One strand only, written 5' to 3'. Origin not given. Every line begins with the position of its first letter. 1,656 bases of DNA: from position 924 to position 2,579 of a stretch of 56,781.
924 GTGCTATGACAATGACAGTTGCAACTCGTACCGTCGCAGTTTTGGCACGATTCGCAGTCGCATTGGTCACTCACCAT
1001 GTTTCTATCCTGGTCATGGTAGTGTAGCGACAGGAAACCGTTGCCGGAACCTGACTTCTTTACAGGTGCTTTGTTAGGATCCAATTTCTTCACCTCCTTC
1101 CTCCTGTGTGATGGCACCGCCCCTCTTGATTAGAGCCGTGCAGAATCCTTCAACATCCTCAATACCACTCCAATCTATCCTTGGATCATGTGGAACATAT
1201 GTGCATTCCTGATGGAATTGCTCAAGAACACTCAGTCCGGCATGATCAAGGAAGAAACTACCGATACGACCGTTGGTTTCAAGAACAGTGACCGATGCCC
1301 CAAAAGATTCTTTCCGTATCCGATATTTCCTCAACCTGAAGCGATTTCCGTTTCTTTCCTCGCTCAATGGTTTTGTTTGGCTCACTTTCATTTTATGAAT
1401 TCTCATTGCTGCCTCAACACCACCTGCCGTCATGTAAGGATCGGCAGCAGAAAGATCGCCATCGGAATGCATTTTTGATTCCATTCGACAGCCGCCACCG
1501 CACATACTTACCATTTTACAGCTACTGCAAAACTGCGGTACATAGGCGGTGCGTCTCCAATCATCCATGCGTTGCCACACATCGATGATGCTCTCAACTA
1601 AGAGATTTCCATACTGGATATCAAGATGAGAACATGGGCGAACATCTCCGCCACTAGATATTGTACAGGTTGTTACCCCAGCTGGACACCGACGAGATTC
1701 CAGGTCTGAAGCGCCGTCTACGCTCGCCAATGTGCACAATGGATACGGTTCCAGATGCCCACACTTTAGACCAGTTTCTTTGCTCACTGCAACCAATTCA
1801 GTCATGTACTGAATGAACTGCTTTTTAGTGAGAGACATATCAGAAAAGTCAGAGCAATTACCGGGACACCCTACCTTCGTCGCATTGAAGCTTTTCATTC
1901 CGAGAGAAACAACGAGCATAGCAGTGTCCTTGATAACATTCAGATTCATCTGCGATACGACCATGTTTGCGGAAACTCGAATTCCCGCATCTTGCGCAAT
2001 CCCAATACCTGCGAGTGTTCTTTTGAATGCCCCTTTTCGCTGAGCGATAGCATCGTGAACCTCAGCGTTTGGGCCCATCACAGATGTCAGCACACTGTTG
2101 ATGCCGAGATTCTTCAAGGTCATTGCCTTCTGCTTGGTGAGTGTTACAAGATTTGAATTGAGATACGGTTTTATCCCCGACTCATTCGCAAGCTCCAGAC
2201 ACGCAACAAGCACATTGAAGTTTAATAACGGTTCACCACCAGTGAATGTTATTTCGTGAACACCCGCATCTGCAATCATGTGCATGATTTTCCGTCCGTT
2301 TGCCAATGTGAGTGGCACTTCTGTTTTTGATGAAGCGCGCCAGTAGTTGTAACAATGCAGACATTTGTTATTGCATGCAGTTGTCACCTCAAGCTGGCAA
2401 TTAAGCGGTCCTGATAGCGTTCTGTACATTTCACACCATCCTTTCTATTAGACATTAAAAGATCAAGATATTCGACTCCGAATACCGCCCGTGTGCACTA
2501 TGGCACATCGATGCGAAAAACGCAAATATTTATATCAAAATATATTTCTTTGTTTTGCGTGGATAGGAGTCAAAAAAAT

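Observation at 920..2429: Radical SAM/SPASM enzyme translationally coupled to a Cys-rich peptide (candidate thioether RiPP cluster 1)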

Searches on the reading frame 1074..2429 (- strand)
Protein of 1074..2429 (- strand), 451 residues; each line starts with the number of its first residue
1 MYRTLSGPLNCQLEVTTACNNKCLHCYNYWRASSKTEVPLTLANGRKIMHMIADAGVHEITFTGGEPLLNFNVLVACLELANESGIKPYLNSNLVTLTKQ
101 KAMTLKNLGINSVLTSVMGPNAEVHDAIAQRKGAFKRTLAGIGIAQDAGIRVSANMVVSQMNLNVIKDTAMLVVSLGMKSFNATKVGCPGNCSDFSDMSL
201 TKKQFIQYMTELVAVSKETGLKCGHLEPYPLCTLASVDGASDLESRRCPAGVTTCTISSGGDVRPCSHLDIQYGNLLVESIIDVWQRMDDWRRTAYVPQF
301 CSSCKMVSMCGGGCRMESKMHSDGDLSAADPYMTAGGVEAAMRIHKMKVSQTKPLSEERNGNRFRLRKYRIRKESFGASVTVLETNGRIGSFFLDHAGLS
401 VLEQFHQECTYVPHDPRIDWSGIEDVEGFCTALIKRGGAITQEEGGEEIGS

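Call 3: search_protein_families(library=ncbifam, proteins=[window:1074-2429:-], max_evalue=0.01)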
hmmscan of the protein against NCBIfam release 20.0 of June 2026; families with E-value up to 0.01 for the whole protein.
window:1074-2429:- (451 aa): 80 families (the best 25 are shown)
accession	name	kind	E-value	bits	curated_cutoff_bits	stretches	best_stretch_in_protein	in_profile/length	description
TIGR04055.1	rSAM_NirJ2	equivalog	1e-40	140.3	500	1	15-332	6-321/326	putative heme d1 biosynthesis radical SAM protein NirJ2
TIGR04545.1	rSAM_ahbD_hemeb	equivalog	5.4e-37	128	500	2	13-219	4-208/339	heme b synthase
TIGR04303.1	GeoRSP_rSAM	equivalog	1.9e-34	119.7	400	1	6-332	2-323/325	GeoRSP system radical SAM/SPASM protein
TIGR04347.1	pseudo_SAM_Halo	equivalog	9.9e-29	100.8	525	1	14-213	43-239/390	TIGR04347 family pseudo-SAM/SPASM protein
TIGR04053.2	TIGR04053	equivalog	1.1e-27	97.3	395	2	8-220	7-218/366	TIGR04053 family radical SAM/SPASM domain-containing protein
TIGR02109.1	PQQ_syn_pqqE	equivalog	7.9e-27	94.1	381.35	1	5-351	3-348/358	pyrroloquinoline quinone biosynthesis protein PqqE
NF050035.1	rSAM_WgK_link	exception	1.6e-24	86.6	650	2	6-222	6-219/367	radical SAM/SPASM peptide maturase WgkB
TIGR04340.1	rSAM_ACGX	hypoth_equivalog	3.7e-24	85.6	400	1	11-331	5-335/341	radical SAM/SPASM domain protein, ACGX system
TIGR04546.1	rSAM_ahbC_deAc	equivalog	1.1e-23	83.7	650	1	14-166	44-193/390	12,18-didecarboxysiroheme deacetylase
NF045574.1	sacti_mat_StsB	exception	3e-23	82.4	625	1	15-326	102-406/466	StsB family radical SAM/SPASM domain sactipeptide maturase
TIGR04054.1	rSAM_NirJ1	equivalog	3.3e-22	78.7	650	1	13-195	40-219/387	putative heme d1 biosynthesis radical SAM protein NirJ1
TIGR03962.1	mycofact_rSAM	equivalog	3.9e-22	78.9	265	1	3-336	6-334/339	mycofactocin radical SAM maturase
TIGR03913.1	rad_SAM_trio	equivalog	3.6e-21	75.1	591.75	1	8-347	18-366/477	GDL motif peptide-associated radical SAM/SPASM maturase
TIGR04403.1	rSAM_skfB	equivalog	4.1e-21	75.2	300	1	8-285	103-367/402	sporulation killing factor system radical SAM maturase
NF012164.0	AlbA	equivalog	1.8e-20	72.8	850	1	7-310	111-408/442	subtilosin maturase AlbA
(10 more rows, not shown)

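Call 4: search_protein_families(library=pfam, proteins=[window:1074-2429:-], max_evalue=0.01)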
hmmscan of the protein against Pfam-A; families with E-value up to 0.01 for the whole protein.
window:1074-2429:- (451 aa): 3 families
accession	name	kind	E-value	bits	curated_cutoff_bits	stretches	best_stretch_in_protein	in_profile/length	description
PF04055.27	Radical_SAM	-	1.3e-24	87.7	29.5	1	14-158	2-150/166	Radical SAM superfamily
PF13353.11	Fer4_12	-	3.4e-10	40.8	22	1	17-87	13-84/137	4Fe-4S single cluster domain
PF13186.11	SPASM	-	2.6e-06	28.1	21.5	1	248-305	1-67/67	Iron-sulfur cluster-binding domain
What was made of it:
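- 1074..2429 (-): Radical SAM/SPASM peptide-maturase candidate 1 (451 aa). rSAM cluster at C19/C23/C26; auxiliary-cluster Cys at C232, C248, C266, C301, C304, C310, C314; invariant C192. Pfam Radical_SAM, Fer4_12 and SPASM all above cut-off (call 4).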

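Call 9: search_solved_structures(query=window:1074-2429:-, max_evalue=0.001)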
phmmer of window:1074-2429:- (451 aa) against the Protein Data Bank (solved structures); distinct sequences matched with E-value up to 0.001: 12.
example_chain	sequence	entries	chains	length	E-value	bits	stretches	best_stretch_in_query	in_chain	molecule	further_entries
6efn_A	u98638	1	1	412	3.6e-15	59.1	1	8-285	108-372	Sporulation killing factor maturation protein SkfB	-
7vob_C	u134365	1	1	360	2e-10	43.5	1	15-181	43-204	Cytosylglucuronate decarboxylase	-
7voc_C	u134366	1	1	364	2.1e-10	43.4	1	15-181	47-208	Cytosylglucuronate decarboxylase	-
6c8v_A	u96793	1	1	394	4.1e-09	39.2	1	6-354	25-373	Coenzyme PQQ synthesis protein E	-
5v1q_A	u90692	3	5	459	3.6e-07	32.8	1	3-316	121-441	Radical SAM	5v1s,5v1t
5wgg_A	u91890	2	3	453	7.8e-06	28.4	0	13-99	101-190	Radical SAM domain protein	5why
1tv7_A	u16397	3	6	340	3.3e-05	26.3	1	10-163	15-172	Molybdenum cofactor biosynthesis protein A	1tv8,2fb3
2fb2_A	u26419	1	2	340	5.1e-05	25.7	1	11-163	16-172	Molybdenum cofactor biosynthesis protein A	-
6b4c_A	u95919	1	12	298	0.00021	23.7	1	3-162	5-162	Viperin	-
7n7i_A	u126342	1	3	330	0.00027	23.3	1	3-162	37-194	Viperin-like enzyme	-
9dgw_A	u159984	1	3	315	0.00052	22.4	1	8-162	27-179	Radical SAM core domain-containing protein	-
9dfw_A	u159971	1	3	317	0.00056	22.3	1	8-162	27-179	Radical SAM core domain-containing protein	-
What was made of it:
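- Closest known: SCIFF peptides and their maturases. Different: CteB (PDB 5wgg) matches only weakly (E 7.8e-6, N-terminal rSAM part only; call 9).
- The best sequence relative with a solved structure, SkfB, makes thioethers (call 9).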

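Call 10: find_homologous_proteins(query=window:1074-2429:-, max_evalue=1e-20)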
Query window:1074-2429:- (451 aa): 308 proteins with E <= 1e-20 among 4049 candidates; the best 120 are listed.
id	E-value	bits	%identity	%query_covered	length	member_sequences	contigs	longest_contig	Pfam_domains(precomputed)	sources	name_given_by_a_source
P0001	0.0e+0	1040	100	100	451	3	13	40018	PF13186.12,PF04055.28,PF13353.12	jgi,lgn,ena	-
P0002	7.6e-271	917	88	99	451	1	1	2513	PF13186.12,PF04055.28,PF13353.12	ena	-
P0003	8.6e-268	907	87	100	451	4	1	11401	PF13186.12,PF04055.28,PF13353.12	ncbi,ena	-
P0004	1.5e-262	889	83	100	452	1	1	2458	PF13186.12,PF04055.28,PF13353.12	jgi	jgi:radical SAM protein with 4Fe4S-binding SPASM domain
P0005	1.3e-233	794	77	99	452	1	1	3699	PF13186.12,PF04055.28,PF13353.12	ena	-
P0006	1.0e-231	788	76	99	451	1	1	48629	PF13186.12,PF04055.28,PF13353.12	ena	-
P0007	2.2e-231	787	75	99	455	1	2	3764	PF13186.12,PF04055.28,PF13353.12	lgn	-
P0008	1.1e-148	514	53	97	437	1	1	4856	PF13186.12,PF04055.28,PF13353.12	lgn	-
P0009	3.1e-127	443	48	96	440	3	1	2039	PF13186.12,PF04055.28,PF13353.12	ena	-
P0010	4.1e-127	443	47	97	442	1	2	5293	PF13186.12,PF04055.28,PF13353.12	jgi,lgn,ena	jgi:radical SAM protein with 4Fe4S-binding SPASM domain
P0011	2.4e-124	434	47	98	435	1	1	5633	PF13186.12,PF04055.28,PF13353.12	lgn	-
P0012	6.5e-124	432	46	98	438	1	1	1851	PF13186.12,PF04055.28,PF13353.12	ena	-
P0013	1.2e-123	431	47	97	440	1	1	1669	PF13186.12,PF04055.28,PF13353.12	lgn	-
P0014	2.8e-122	427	45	98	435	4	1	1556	PF13186.12,PF04055.28,PF13353.12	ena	-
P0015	5.0e-121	423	46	98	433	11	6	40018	PF13186.12,PF04055.28,PF13353.12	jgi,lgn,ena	-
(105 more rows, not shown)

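Call 13: find_related_loci(query=A1, collection=genome_contigs, flank=4000)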
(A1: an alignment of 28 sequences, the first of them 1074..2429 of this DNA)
Query A1 (451 aa) in genome_contigs; peptide patterns used: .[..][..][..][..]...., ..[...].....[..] (x = any residue, [..] = any of these).
68 stretches matched a pattern; 31 encode a relative of the query (tblastn E <= 1e-3); 30 distinct loci.
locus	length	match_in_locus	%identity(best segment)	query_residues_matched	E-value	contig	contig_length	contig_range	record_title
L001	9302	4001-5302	45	1-443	4e-131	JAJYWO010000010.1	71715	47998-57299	MAG: bacterium isolate FK3.bin121 NODE_625_length_71715_cov_1.441485, whole genome shotgun sequence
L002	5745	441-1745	46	2-438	2e-129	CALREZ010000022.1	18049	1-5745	MAG: Candidatus Nomurabacteria bacterium isolate Ike-200m-9 genome assembly, contig: Ike-200-c1606, whole genome shotgun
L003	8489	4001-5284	45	1-436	4e-118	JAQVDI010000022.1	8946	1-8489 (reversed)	MAG: Patescibacteria group bacterium isolate STE_108 NODE_20790_length_8946_cov_6.000567_Sandtown_E, whole genome shotgu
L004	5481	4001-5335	41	1-447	5e-116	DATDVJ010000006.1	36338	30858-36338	MAG TPA_asm: Candidatus Paceibacterota bacterium isolate SMAG_U8081 k141_1084769, whole genome shotgun sequence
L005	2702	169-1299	48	1-377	2e-117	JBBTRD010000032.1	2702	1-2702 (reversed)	MAG: Patescibacteria group bacterium isolate H41-bin020_1 H41_bin020_1_000000000032, whole genome shotgun sequence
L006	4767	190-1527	41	1-448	2e-113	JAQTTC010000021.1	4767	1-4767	MAG: Candidatus Paceibacterota bacterium isolate STB_31 NODE_58961_length_4767_cov_110.927802_Sandtown_B, whole genome s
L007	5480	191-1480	42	1-436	8e-110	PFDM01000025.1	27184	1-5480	MAG: Parcubacteria group bacterium CG10_big_fil_rev_8_21_14_0_10_38_31 CG10_8_21_14_0.10_scaffold_12080_c, whole genome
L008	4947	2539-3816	41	1-433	3e-109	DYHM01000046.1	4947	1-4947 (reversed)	MAG TPA_asm: Patescibacteria group bacterium isolate DR5_33_354 Afr_mines_DR5_3281_length_4947_cov_146_057645, whole gen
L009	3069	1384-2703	40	1-443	2e-110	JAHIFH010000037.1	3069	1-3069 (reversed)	MAG: Patescibacteria group bacterium isolate KR11_0.1_MetaG.mb.78 KR11_0.1_MetaG.mb.78_k141_668641, whole genome shotgun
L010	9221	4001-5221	42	1-415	2e-107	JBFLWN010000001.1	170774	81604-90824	MAG: Patescibacteria group bacterium isolate MAG033 MAG033_1, whole genome shotgun sequence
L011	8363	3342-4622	43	1-436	1e-106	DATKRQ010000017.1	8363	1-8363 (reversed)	MAG TPA_asm: Candidatus Tyrphobacter sp. isolate SMAG_U14032 k141_374154, whole genome shotgun sequence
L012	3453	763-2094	40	1-447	2e-107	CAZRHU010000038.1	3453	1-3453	MAG TPA_asm: uncultured Candidatus Saccharibacteria bacterium isolate binchicken_co17_436 genome assembly, contig: NODE_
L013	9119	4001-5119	44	1-374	3e-103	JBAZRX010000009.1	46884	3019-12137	MAG: Candidatus Paceibacterota bacterium isolate SO_2017_GW1_159 NODE_3759_length_46884_cov_1.250658_OW334_2017, whole g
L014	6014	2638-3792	42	1-387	5e-99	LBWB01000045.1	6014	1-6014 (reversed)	MAG: Candidatus Woesebacteria bacterium GW2011_GWB1_39_12 UT24_C0045, whole genome shotgun sequence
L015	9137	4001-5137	42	1-382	7e-97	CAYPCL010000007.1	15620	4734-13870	MAG TPA_asm: uncultured Candidatus Saccharibacteria bacterium isolate binchicken_co17_403 genome assembly, contig: NODE_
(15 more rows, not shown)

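Call 31: predict_structure(alignment_id=A1)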
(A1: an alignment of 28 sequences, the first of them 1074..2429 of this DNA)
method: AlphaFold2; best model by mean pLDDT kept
length: 451 residues; sequences in the alignment: 28
mean_pLDDT: 87.1   pTM: 0.87
mean pLDDT of the five models: 87.1, 86.2, 85.9, 85.0, 85.1
residues with pLDDT >= 90: 258; 70-90: 145; 50-70: 37; < 50: 11
segments of 3 or more residues with pLDDT < 50: 444-451
pLDDT, mean of each block of 10 residues (from residue 1): 88 93 79 71 98 95 94 98 95 97 97 95 96 97 98 94 96 95 79 74 92 94 86 85 78 93 88 95 94 86 83 66 80 86 80 53 84 95 71 93 91 94 92 87 52 31
secondary structure, 60 per line:
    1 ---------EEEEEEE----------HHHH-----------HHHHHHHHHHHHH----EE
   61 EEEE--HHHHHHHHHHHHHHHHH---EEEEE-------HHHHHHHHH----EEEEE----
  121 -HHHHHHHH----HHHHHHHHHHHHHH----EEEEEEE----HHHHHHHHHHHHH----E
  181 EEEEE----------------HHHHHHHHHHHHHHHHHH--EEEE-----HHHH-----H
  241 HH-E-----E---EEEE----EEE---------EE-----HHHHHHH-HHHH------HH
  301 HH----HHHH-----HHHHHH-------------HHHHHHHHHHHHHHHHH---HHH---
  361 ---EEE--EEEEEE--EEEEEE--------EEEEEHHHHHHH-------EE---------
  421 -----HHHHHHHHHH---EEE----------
elements in order: E10-16 H27-30 H42-54 E59-64 H67-83 E87-91 H99-107 E112-116 H122-129 H134-147 E152-158 H163-175 E180-185 H202-219 E222-225 H231-234 E254-257 E262-264 H281-287 H289-292 H299-302 H307-310 H316-321 H335-351 E364-366 E369-374 E377-382 E391-395 H396-402 H426-435 E439-441
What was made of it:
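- On Radical SAM superfamily: AF2 model with alternating strand/helix core (call 31).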

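Call 37: fold_search(model_id=the predicted structure, library=pdb)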
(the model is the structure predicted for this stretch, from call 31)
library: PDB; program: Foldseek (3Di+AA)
matches with E <= 10: 1844; with E <= 0.001: 225
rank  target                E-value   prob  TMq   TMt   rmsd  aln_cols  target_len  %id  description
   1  6efn                  5.1e-17  1.00  0.52  0.61   4.4       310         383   24  Structure of a RiPP maturase, SkfB (released 2018-10-24)
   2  5v1s_A                9.4e-15  1.00  0.59  0.62   5.1       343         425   16  Crystal structure of Streptococcus suis SuiB bound to S-adenosylmethionine (released 2017-08-30)
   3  5v1q_A                2.1e-14  1.00  0.57  0.60   5.5       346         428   17  Crystal structure of Streptococcus suis SuiB (released 2017-08-30)
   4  5v1s_B                3.5e-14  1.00  0.54  0.57   6.4       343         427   18  Crystal structure of Streptococcus suis SuiB bound to S-adenosylmethionine (released 2017-08-30)
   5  5v1q_B                4.3e-14  1.00  0.56  0.57   5.6       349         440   18  Crystal structure of Streptococcus suis SuiB (released 2017-08-30)
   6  5v1t_A                7.6e-14  1.00  0.59  0.60   5.3       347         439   17  Crystal structure of Streptococcus suis SuiB bound to precursor peptide SuiA (released 2017-08-30)
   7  4k37_B                1.8e-13  1.00  0.61  0.73   4.9       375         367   16  Native anSMEcpe with bound AdoMet (released 2013-05-08)
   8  4k37_A                2.1e-13  1.00  0.60  0.73   5.0       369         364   16  Native anSMEcpe with bound AdoMet (released 2013-05-08)
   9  4k39_B                2.7e-13  1.00  0.58  0.72   5.0       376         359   17  Native anSMEcpe with bound AdoMet and Cp18Cys peptide (released 2013-05-08)
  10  4k38_B                3.1e-13  1.00  0.59  0.72   5.1       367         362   17  Native anSMEcpe with bound AdoMet and Kp18Cys peptide (released 2013-05-08)
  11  4k38_A                4.9e-13  1.00  0.60  0.72   5.1       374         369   16  Native anSMEcpe with bound AdoMet and Kp18Cys peptide (released 2013-05-08)
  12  4k39_A                7.4e-13  1.00  0.58  0.71   5.2       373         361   17  Native anSMEcpe with bound AdoMet and Cp18Cys peptide (released 2013-05-08)
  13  4k36_A                9.8e-13  1.00  0.61  0.70   5.1       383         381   17  His6 tagged anSMEcpe with bound AdoMet (released 2013-05-08)
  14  8vpo                  1.9e-12  1.00  0.52  0.52   6.4       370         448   16  X-Ray Crystal Structure of TigE from Paramaledivibacter caminithermalis (released 2024-02-07)
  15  9dfw_B                2.0e-12  1.00  0.47  0.70   3.8       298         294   16  X-ray crystal structure of an engineered Viperin-like enzyme from T. virens with bound CTP and SAM (released 2025-02-12)
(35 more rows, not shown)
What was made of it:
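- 1074..2429 (-): AF2 model pLDDT 87; Foldseek top hits are SkfB 5e-17, SuiB, anSME, TigE, ChlB and PqqE (calls 31, 37).
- On Sactipeptide maturases (SkfB, AlbA, StsB): SkfB is nevertheless the nearest solved structure (calls 9, 37).
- Closest known: Sactipeptide maturases SkfB and AlbA. Same: SkfB is the best solved-structure match by sequence (3.6e-15) and by fold (5e-17, 24% identity) (calls 9, 37).
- The closest solved relative by sequence is the thioether-forming RiPP maturase SkfB (phmmer 3.6e-15, call 9; Foldseek 5e-17, call 37). SPASM enzymes close in fold include SuiB (Lys-Trp C-C cross-link) and anSME (Cys/Ser oxidation), plus PqqE (PQQ synthesis) (call 37).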

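Call 42: find_encoding_contigs(protein=P0001, flank=4000, max_places=5)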
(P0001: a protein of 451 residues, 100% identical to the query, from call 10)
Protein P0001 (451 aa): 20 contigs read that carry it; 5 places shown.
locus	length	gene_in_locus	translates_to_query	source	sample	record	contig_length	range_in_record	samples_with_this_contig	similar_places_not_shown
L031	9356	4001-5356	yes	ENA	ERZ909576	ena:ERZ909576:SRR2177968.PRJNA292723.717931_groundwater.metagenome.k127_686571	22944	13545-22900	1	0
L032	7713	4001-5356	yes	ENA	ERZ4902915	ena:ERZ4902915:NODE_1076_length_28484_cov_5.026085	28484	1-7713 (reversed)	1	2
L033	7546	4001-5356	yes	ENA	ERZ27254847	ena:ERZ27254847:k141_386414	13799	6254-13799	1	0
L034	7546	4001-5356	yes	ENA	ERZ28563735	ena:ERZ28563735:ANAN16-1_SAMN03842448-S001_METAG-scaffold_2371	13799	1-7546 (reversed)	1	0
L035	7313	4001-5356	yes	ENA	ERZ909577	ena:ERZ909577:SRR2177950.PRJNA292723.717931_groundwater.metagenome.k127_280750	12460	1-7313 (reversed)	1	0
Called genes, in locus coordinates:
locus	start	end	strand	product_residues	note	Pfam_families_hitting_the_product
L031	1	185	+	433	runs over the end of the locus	PF04055:Radical_SAM, PF13353:Fer4_12, PF13186:SPASM (weak)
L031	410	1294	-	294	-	-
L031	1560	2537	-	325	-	PF13384:HTH_23 (faint), PF13936:HTH_38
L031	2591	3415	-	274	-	PF00665:rve, PF13683:rve_3, PF13333:rve_2 (weak)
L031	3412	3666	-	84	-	PF01527:HTH_Tnp_1, PF13384:HTH_23 (weak), PF13518:HTH_28 (weak)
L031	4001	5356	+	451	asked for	PF04055:Radical_SAM, PF13353:Fer4_12, PF13186:SPASM (weak)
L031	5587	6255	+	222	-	PF13485:Peptidase_MA_2 (weak)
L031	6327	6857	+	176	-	PF00856:SET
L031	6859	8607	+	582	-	PF02518:HATPase_c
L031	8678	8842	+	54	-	-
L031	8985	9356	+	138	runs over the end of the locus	?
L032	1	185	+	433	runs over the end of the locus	PF04055:Radical_SAM, PF13353:Fer4_12, PF13186:SPASM (weak)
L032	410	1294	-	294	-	-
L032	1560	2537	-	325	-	PF13384:HTH_23 (faint), PF13936:HTH_38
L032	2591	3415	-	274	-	PF00665:rve, PF13683:rve_3, PF13333:rve_2 (weak)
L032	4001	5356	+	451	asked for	PF04055:Radical_SAM, PF13353:Fer4_12, PF13186:SPASM (weak)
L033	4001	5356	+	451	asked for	PF04055:Radical_SAM, PF13353:Fer4_12, PF13186:SPASM (weak)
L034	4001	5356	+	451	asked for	PF04055:Radical_SAM, PF13353:Fer4_12, PF13186:SPASM (weak)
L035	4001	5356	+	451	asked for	PF04055:Radical_SAM, PF13353:Fer4_12, PF13186:SPASM (weak)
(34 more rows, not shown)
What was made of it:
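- Checked: Some call an antisense 49-aa ORF instead (call 42).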

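Call 43: find_encoding_contigs(protein=P0003, flank=2500, max_places=1)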
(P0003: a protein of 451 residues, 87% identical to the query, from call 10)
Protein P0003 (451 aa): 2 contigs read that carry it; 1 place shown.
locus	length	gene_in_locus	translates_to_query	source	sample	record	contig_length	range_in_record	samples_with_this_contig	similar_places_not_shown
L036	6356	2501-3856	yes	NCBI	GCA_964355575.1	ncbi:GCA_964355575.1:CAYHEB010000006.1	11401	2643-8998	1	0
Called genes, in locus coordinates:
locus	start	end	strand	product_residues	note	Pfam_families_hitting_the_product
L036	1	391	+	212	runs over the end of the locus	PF10026:DUF2268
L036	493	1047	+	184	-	-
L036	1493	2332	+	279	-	-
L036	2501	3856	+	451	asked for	PF04055:Radical_SAM, PF13353:Fer4_12, PF13186:SPASM (weak)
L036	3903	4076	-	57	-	-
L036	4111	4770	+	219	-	PF13485:Peptidase_MA_2 (faint)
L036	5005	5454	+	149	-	PF00856:SET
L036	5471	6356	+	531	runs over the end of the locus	PF02518:HATPase_c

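Call 44: find_encoding_contigs(protein=P0006, flank=2500, max_places=1)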
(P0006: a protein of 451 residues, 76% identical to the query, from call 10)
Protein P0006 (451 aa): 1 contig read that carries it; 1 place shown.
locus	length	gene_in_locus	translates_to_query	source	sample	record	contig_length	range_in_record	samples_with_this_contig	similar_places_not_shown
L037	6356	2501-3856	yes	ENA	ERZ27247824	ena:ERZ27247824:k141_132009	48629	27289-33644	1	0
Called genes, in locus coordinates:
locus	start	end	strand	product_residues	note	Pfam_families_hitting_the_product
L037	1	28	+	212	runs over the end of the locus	PF01928:CYTH (weak)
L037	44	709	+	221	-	PF00702:Hydrolase, PF06888:Put_Phosphatase (weak), PF12710:HAD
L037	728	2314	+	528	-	PF00512:HisKA (faint), PF02518:HATPase_c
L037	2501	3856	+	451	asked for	PF04055:Radical_SAM, PF13353:Fer4_12, PF13186:SPASM (weak)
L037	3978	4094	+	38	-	-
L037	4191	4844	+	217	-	PF13485:Peptidase_MA_2 (faint)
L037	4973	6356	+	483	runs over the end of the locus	PF00152:tRNA-synt_2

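Call 45: find_encoding_contigs(protein=P0008, flank=2500, max_places=1)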
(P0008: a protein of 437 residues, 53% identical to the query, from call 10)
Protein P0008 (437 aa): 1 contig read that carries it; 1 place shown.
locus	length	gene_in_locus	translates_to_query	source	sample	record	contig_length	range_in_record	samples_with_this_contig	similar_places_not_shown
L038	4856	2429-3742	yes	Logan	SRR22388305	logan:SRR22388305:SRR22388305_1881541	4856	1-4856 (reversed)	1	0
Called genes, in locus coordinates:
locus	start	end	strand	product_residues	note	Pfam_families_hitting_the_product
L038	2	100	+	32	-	?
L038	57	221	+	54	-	-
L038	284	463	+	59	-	-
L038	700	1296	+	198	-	-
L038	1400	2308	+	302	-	PF09924:LPG_synthase_C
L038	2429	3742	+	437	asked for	PF04055:Radical_SAM, PF13353:Fer4_12, PF13186:SPASM (weak)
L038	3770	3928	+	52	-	-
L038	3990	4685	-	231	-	-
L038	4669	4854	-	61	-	?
